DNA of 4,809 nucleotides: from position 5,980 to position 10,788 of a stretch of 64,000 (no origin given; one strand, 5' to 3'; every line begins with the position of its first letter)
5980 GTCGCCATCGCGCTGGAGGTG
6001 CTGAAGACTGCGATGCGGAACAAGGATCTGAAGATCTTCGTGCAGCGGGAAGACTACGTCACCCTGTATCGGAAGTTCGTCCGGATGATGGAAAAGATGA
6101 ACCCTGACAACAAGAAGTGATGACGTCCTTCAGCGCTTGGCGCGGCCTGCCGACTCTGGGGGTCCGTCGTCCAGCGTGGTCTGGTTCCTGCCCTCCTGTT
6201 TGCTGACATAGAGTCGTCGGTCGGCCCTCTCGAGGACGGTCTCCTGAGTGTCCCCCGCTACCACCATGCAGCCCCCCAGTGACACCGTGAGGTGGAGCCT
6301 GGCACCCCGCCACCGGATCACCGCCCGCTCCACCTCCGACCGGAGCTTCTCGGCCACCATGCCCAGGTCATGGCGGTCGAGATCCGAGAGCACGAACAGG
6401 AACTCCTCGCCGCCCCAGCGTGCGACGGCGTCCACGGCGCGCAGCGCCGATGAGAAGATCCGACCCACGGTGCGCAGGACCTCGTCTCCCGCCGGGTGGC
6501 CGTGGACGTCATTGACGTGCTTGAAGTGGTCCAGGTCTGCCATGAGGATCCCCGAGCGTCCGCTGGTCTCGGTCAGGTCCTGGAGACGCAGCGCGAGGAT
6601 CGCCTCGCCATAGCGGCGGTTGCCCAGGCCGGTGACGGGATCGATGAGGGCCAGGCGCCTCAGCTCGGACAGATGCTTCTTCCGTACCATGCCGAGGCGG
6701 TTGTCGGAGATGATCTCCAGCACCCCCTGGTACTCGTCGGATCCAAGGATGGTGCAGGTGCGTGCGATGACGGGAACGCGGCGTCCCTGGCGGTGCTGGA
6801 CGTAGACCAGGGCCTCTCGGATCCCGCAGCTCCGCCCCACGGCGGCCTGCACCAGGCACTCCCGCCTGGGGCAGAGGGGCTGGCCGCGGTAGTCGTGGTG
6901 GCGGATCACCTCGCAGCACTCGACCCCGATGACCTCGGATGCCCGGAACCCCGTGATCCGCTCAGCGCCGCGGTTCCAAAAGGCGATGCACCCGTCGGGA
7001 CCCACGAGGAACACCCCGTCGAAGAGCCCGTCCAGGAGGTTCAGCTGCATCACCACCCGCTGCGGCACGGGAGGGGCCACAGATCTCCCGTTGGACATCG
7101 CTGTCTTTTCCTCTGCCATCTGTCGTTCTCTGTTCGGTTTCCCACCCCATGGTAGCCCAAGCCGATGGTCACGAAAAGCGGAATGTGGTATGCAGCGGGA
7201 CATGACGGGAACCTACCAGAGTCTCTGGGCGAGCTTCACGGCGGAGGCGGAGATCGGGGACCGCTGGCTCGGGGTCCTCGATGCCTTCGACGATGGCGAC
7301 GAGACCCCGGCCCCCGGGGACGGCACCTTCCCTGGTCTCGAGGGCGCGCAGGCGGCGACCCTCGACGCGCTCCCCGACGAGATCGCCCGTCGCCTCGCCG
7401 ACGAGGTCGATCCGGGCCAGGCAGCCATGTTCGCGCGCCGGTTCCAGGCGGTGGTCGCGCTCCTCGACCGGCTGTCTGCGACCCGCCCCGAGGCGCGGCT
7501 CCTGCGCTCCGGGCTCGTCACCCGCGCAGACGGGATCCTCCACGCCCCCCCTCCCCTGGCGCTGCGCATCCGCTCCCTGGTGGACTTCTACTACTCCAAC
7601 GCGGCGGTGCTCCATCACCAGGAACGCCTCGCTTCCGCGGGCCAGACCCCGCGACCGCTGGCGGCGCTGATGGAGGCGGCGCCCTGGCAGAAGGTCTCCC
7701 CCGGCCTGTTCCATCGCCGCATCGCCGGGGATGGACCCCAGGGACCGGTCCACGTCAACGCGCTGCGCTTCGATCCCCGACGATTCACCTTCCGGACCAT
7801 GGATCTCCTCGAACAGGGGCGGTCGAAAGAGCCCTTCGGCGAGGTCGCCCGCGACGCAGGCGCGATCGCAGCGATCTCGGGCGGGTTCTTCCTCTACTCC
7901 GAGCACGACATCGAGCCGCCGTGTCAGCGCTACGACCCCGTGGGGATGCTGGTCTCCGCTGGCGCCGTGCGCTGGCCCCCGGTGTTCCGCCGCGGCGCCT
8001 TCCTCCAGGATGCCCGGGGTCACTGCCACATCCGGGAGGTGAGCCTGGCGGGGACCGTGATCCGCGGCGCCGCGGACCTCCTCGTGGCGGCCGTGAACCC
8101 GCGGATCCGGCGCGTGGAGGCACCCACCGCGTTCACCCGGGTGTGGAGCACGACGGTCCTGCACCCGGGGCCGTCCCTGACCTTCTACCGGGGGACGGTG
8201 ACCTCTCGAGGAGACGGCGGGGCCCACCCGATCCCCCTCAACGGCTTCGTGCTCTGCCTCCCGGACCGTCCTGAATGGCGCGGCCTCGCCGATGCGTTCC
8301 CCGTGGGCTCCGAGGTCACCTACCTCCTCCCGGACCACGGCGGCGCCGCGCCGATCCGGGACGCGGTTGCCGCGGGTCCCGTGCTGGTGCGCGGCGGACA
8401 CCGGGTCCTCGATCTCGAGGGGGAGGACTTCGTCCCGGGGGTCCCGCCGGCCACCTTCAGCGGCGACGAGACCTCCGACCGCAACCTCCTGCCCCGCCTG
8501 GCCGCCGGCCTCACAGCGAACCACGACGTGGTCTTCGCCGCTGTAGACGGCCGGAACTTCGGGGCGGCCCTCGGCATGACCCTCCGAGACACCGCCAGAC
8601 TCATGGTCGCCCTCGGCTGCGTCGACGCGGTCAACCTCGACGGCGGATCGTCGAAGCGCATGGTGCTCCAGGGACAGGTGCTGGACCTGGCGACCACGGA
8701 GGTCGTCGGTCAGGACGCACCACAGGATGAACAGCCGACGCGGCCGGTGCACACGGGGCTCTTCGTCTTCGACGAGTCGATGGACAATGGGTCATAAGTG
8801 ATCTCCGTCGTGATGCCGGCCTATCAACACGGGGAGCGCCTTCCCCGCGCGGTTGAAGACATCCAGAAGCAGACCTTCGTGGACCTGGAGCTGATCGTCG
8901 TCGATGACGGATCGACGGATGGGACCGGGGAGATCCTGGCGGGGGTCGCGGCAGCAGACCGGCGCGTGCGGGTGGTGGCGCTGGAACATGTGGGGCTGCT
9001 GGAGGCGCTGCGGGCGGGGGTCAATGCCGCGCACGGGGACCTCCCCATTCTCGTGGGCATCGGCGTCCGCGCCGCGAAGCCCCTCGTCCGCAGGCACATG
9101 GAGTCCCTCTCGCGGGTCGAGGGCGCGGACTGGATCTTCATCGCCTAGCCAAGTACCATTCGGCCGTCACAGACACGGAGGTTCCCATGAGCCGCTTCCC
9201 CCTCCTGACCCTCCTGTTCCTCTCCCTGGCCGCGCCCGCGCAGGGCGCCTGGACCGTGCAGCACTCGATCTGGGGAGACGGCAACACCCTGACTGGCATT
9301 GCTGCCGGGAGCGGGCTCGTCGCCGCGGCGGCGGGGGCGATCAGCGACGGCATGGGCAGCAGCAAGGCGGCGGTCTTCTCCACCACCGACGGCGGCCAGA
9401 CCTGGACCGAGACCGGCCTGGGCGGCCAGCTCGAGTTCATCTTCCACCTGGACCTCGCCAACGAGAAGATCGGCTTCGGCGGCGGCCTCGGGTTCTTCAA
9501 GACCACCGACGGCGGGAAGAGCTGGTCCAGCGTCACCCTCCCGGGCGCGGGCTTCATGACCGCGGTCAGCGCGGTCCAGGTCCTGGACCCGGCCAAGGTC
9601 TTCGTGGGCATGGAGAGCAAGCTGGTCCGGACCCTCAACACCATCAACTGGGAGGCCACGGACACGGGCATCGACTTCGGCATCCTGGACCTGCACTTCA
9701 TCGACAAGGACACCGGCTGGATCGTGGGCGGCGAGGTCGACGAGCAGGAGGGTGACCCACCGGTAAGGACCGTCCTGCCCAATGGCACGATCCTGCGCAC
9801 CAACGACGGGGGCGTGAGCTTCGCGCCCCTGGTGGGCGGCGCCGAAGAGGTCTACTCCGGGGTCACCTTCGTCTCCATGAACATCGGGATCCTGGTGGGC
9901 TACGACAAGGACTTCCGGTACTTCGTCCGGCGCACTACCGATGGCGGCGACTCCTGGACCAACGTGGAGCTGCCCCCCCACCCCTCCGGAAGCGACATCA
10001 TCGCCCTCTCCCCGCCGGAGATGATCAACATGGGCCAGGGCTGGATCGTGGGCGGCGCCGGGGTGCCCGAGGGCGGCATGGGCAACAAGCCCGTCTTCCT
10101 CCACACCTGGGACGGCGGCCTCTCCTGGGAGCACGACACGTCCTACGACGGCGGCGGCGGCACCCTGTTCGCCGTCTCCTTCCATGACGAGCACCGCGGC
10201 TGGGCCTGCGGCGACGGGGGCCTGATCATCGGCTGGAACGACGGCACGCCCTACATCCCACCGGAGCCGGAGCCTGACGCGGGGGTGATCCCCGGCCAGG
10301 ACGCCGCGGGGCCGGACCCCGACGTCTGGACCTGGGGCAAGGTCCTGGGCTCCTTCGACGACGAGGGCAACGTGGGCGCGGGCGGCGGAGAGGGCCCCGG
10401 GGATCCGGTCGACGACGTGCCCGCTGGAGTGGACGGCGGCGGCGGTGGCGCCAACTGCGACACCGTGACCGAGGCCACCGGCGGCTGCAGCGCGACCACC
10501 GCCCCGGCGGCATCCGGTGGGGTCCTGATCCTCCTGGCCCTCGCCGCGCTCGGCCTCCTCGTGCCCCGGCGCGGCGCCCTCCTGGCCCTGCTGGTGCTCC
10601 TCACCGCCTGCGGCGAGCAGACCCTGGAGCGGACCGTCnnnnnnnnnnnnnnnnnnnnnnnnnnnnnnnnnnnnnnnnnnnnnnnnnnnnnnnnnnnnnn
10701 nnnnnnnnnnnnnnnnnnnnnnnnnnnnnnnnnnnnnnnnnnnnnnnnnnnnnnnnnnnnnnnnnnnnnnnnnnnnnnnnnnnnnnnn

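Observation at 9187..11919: Two ancestral secreted-protein genes fused in frame, with a MYXO-CTERM sorting tail and a lipoprotein signal peptide stranded internally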

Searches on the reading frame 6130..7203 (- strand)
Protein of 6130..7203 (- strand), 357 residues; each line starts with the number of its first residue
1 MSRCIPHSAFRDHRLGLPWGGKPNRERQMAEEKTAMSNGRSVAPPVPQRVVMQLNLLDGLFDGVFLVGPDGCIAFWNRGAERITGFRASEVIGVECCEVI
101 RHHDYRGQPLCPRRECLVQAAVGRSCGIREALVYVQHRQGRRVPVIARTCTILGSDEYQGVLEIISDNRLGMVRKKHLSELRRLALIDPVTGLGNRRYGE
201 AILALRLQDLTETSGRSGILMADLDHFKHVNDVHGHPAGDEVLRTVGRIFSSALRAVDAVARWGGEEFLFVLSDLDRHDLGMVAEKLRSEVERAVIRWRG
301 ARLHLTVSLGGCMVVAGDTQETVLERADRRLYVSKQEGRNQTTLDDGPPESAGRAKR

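Call 12: search_protein_families(library=pfam, proteins=[window:6130-7203:-], max_evalue=0.001)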
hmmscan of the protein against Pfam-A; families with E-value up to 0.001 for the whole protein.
window:6130-7203:- (357 aa): 4 families
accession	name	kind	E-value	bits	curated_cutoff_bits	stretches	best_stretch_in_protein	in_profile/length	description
PF00990.26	GGDEF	-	1.1e-38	133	23.8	1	185-341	1-161/161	Diguanylate cyclase, GGDEF domain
PF00989.32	PAS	-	3.5e-09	37.1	22.6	1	56-157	6-101/113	PAS fold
PF13426.13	PAS_9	-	1e-07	32.6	27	1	62-167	2-100/103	PAS domain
PF08448.16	PAS_4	-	0.0003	21.4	23.1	1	58-167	2-104/110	PAS fold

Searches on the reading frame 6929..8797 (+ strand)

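Call 12: search_protein_families(library=pfam, proteins=[window:6929-8797:+], max_evalue=0.001)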
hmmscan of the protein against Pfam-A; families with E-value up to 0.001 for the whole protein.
window:6929-8797:+ (622 aa): 1 family
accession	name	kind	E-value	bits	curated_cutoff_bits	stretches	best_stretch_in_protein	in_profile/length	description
PF09992.14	NAGPA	-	1.9e-25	90.5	25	1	474-614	60-169/169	Phosphodiester glycosidase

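Call 13: search_protein_families(library=ncbifam, proteins=[window:6929-8797:+], max_evalue=0.001)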
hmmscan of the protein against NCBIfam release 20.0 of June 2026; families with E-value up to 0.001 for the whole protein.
window:6929-8797:+ (622 aa): 0 families

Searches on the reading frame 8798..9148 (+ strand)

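Call 12: search_protein_families(library=pfam, proteins=[window:8798-9148:+], max_evalue=0.001)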
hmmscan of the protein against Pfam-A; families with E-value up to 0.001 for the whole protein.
window:8798-9148:+ (116 aa): 2 families
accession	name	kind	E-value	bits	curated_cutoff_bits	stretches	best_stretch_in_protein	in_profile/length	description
PF00535.33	Glycos_transf_2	-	7.8e-20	71.9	23.3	1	3-82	1-81/168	Glycosyl transferase family 2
PF13641.12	Glyco_tranf_2_3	-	2.2e-05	25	27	1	2-81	3-88/230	Glycosyltransferase like family 2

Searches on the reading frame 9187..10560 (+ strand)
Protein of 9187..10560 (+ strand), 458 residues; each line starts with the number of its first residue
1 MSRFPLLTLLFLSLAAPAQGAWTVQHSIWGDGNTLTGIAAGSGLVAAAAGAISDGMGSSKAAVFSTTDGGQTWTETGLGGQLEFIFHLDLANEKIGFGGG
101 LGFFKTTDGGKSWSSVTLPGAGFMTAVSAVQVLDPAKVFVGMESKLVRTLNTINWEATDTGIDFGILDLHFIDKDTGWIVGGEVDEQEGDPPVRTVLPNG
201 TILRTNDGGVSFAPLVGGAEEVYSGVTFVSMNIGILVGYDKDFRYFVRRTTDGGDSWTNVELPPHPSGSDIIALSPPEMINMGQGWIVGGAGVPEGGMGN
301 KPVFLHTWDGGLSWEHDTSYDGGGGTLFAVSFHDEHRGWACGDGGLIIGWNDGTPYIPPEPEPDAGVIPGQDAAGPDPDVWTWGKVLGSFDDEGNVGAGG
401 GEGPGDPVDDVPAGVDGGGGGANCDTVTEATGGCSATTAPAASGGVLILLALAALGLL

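Call 4: search_protein_families(library=pfam, proteins=[window:9187-10560:+], max_evalue=1)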
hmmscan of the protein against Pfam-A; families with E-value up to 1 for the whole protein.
window:9187-10560:+ (458 aa): 3 families
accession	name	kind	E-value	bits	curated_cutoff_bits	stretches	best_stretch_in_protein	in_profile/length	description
PF14870.12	PSII_BNR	-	1.9e-13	50.8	27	3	151-269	5-106/303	Photosynthesis system II assembly factor YCF48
PF15902.12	Sortilin-Vps10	-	1.9e-06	27.4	33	3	63-121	3-65/446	Sortilin, neurotensin receptor 3,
PF02012.26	BNR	-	0.054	13.9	27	1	66-74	3-11/12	BNR/Asp-box repeat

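Call 5: search_protein_families(library=ncbifam, proteins=[window:9187-10560:+], max_evalue=1)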
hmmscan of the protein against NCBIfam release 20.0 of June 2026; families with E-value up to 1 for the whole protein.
window:9187-10560:+ (458 aa): 3 families
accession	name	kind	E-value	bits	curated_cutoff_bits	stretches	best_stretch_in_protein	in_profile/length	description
NF010237.0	PRK13684.1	equivalog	1.7e-14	53.6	326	4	59-118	64-126/334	photosynthesis system II assembly factor Ycf48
NF045728.1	glycosyl_F510_1955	equivalog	8.1e-09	35.1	175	2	64-147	75-161/246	F510_1955 family glycosylhydrolase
NF047818.1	LIC11996_lipo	equivalog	0.0095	15.1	350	0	241-262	338-359/422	LIC11996 family lipoprotein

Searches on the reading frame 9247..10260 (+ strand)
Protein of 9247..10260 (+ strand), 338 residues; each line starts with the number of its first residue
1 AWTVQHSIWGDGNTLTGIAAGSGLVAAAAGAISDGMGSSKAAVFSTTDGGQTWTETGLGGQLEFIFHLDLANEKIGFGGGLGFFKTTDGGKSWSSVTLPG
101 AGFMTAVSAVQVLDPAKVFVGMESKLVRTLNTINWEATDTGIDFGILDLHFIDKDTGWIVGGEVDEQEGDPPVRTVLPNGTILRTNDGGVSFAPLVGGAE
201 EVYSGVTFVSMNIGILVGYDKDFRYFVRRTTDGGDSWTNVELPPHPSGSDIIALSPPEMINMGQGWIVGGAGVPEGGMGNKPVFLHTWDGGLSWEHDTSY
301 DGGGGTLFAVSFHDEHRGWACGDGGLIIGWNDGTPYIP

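Call 62: search_solved_structures(query=window:9247-10260:+, max_evalue=0.01)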
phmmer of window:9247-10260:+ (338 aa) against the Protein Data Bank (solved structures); distinct sequences matched with E-value up to 0.01: 6.
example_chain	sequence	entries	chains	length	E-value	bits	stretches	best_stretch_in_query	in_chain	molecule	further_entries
8am5_S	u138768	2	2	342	1.9e-08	37.3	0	34-103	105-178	Photosystem II assembly lipoprotein Ycf48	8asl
2xbg_A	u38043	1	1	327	2.2e-07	33.8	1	129-250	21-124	YCF48-LIKE PROTEIN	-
5oj5_A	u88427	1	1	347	2.5e-07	33.6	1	128-250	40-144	Ycf48-like protein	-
5ojr_A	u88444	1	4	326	4.7e-07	32.7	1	131-250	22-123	Ycf48-like protein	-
5ojp_A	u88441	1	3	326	6.5e-07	32.2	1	131-250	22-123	Ycf48-like protein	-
5oj3_A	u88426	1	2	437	0.0012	21.5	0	178-258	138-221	Photosystem II stability/assembly factor HCF136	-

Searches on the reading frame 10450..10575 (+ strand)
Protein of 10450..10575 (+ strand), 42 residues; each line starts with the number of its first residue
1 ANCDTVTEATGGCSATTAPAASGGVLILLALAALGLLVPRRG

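Call 7: search_protein_families(library=ncbifam, proteins=[window:10450-10575:+], max_evalue=10)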
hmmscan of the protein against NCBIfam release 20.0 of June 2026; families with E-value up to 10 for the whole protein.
seq(42 aa): 5 families
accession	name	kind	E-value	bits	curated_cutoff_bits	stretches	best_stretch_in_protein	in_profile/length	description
TIGR03901.2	MYXO-CTERM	domain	0.00054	20.3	20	1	11-41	3-33/34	MYXO-CTERM sorting domain-containing protein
NF045522.1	MXAN_2561_fam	equivalog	0.0053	16.3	150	1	8-41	274-302/304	MXAN_2561 family MXYO-CTERM-anchored protein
NF041936.1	MXAN_0125_fam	equivalog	0.022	14.8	65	1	3-41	135-168/169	MXAN_0125 family MYXO-CTERM protein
TIGR03382.1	GC_trans_RRR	domain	0.025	15.2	15.85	1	12-41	1-26/27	MYXO-CTERM sorting domain-containing protein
NF033191.4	JDVT-CTERM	domain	0.16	11.9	27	1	11-41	4-33/35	JDVT-CTERM domain-containing protein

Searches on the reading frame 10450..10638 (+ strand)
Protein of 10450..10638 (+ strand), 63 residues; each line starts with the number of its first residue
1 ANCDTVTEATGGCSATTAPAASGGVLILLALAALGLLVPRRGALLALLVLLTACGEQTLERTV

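Call 7: search_protein_families(library=ncbifam, proteins=[window:10450-10638:+], max_evalue=10)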
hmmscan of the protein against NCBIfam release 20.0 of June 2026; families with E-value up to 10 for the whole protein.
seq(63 aa): 5 families
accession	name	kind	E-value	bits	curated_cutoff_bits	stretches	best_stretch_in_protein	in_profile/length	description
TIGR03901.2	MYXO-CTERM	domain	0.016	15.6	20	1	11-41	3-33/34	MYXO-CTERM sorting domain-containing protein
NF041936.1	MXAN_0125_fam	equivalog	0.061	13.3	65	1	4-41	137-168/169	MXAN_0125 family MYXO-CTERM protein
TIGR03382.1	GC_trans_RRR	domain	0.081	13.6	15.85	1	12-41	1-26/27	MYXO-CTERM sorting domain-containing protein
NF033894.1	Eex_IncN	subfamily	0.49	10.4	33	1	45-62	7-24/65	EexN family lipoprotein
NF045522.1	MXAN_2561_fam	equivalog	0.58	9.6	150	1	9-41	275-302/304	MXAN_2561 family MXYO-CTERM-anchored protein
